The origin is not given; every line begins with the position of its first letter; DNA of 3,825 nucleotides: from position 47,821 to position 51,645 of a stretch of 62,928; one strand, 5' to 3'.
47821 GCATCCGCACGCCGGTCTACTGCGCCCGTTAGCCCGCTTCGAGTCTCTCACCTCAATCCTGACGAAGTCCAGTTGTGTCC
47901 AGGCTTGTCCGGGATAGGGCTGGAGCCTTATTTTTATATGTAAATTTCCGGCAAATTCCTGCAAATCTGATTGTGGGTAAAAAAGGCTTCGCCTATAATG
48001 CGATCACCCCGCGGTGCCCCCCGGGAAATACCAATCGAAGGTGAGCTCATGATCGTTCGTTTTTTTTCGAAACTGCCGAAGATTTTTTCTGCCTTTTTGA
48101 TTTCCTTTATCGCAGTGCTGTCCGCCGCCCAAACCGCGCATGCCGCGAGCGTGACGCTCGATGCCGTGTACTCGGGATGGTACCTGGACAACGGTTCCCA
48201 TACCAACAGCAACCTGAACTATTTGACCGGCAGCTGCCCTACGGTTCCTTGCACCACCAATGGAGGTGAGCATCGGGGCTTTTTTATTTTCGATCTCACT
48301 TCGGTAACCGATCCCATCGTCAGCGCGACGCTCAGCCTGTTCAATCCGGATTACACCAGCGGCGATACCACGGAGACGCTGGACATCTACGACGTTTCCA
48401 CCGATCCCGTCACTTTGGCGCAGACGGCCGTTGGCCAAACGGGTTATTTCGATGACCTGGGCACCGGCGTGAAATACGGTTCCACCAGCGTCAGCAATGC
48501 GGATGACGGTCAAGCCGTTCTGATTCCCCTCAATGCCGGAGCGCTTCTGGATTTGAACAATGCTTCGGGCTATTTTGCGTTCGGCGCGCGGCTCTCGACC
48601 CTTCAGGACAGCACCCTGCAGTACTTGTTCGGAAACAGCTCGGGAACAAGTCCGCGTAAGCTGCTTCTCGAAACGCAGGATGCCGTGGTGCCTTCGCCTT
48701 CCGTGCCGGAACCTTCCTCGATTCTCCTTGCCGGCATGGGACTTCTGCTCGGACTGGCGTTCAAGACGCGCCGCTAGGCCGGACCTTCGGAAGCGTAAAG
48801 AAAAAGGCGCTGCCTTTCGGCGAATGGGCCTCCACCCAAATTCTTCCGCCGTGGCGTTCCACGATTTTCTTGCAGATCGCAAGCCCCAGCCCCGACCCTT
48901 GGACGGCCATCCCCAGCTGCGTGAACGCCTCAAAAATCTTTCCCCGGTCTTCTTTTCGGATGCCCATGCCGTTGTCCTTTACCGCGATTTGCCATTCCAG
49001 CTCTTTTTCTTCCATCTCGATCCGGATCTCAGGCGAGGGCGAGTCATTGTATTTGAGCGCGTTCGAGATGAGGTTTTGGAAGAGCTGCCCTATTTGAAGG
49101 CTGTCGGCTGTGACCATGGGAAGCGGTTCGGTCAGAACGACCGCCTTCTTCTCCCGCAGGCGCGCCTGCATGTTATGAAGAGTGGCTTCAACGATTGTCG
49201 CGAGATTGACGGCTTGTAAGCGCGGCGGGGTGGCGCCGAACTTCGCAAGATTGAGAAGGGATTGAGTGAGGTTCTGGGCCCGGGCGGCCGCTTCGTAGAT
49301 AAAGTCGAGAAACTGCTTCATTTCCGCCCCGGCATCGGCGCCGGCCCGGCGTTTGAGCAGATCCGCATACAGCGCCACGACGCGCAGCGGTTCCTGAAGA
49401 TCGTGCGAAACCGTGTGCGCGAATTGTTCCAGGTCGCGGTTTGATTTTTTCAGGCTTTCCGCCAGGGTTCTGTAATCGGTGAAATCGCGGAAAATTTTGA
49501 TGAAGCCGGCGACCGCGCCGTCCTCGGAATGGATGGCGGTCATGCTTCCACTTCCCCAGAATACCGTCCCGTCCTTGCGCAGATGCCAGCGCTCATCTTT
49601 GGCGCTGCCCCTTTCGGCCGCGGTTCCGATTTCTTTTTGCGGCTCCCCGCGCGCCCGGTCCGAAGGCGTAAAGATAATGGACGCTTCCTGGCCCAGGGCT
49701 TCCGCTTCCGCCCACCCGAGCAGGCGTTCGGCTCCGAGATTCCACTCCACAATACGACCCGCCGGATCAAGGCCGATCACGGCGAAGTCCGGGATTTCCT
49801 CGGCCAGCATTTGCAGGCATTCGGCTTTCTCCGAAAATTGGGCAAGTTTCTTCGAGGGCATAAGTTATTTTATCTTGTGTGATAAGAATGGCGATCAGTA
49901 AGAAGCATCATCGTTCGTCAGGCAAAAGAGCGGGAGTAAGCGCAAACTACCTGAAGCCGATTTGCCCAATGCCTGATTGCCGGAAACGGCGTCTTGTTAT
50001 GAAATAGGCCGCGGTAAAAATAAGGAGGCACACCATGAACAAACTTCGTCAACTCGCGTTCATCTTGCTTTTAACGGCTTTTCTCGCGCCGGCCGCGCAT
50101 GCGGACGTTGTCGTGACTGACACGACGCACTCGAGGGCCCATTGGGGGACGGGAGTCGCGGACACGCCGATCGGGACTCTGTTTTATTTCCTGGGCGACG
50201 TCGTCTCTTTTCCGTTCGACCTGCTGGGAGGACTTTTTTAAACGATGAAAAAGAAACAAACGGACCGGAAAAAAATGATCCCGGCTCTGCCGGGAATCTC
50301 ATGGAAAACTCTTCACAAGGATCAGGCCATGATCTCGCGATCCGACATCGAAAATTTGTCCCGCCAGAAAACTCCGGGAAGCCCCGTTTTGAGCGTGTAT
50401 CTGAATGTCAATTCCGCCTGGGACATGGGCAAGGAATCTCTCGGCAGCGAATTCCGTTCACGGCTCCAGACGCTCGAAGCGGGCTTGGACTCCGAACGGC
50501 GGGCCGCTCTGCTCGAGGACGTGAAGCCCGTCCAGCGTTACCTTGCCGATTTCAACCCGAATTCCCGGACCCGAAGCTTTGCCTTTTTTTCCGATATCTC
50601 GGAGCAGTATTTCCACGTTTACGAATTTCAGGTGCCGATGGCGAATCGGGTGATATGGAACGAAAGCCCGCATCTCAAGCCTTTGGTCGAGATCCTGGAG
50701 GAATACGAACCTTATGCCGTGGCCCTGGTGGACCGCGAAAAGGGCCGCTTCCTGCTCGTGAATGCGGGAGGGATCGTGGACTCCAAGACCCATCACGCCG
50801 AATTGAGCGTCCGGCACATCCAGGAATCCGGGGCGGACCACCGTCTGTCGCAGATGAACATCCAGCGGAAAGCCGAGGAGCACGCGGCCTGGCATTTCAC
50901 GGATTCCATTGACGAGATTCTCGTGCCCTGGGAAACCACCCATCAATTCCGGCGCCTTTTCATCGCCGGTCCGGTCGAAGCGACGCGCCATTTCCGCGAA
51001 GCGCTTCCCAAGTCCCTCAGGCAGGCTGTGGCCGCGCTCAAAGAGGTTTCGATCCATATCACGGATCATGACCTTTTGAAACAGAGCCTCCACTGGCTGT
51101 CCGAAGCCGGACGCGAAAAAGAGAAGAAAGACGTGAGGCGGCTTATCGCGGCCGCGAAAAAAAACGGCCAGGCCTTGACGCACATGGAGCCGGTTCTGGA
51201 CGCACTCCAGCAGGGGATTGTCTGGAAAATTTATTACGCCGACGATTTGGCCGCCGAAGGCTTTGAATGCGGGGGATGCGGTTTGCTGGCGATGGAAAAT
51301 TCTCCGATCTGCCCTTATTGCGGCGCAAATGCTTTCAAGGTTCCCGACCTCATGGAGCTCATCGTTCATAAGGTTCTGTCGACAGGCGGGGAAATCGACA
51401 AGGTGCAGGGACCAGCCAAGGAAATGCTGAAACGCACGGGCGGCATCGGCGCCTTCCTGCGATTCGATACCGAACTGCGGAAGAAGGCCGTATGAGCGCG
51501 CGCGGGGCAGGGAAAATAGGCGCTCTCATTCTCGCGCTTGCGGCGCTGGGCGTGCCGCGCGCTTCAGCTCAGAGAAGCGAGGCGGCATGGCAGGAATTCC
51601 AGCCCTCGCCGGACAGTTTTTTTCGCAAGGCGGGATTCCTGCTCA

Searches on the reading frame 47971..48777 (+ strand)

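Call 51: search_protein_families(library=pfam, proteins=[window:47971-48777:+], max_evalue=0.0001)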
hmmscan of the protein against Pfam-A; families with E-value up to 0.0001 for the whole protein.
window:47971-48777:+ (268 aa): 1 family
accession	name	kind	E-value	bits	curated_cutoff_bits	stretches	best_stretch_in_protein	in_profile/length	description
PF07589.16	PEP-CTERM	-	2e-06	28.1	20.7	1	244-268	1-24/24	PEP-CTERM motif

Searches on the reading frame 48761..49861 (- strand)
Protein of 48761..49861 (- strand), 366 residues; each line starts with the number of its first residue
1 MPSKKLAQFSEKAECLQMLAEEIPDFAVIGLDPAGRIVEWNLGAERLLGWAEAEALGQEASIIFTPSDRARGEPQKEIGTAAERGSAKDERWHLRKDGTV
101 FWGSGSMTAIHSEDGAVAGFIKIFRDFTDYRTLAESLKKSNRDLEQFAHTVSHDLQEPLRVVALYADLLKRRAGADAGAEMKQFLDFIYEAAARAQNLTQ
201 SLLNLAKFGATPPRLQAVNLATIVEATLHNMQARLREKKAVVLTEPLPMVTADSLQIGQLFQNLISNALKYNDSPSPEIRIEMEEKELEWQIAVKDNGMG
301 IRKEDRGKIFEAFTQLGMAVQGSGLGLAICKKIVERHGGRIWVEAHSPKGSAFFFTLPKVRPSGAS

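Call 50: search_protein_families(library=pfam, proteins=[window:48761-49861:-], max_evalue=0.0001)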
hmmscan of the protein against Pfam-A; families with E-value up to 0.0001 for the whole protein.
window:48761-49861:- (366 aa): 5 families
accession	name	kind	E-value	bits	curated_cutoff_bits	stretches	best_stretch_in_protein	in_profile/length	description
PF02518.31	HATPase_c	-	5.1e-27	95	26.4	1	253-359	2-109/111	Histidine kinase-, DNA gyrase B-, and HSP90-like ATPase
PF13426.13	PAS_9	-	1.3e-12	48.3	27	1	26-129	3-103/103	PAS domain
PF00989.32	PAS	-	2.8e-12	47.1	22.6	1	26-126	12-112/113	PAS fold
PF00512.31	HisKA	-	2.2e-11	44.1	26.9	1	144-209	2-64/66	His Kinase A (phospho-acceptor) domain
PF08448.16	PAS_4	-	1.5e-07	32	23.1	1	27-129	7-107/110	PAS fold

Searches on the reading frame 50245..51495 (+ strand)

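Call 51: search_protein_families(library=pfam, proteins=[window:50245-51495:+], max_evalue=0.0001)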
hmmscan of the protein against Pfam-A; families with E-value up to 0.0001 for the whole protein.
window:50245-51495:+ (416 aa): 2 families
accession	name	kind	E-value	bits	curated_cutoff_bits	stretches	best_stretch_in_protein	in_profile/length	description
PF18854.6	baeRF_family10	-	1e-21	78.2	27.1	1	142-264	1-121/143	Bacterial archaeo-eukaryotic release factor family 10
PF18844.6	baeRF_family2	-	2.2e-06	28.3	26.9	1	156-297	1-139/149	Bacterial archaeo-eukaryotic release factor family 2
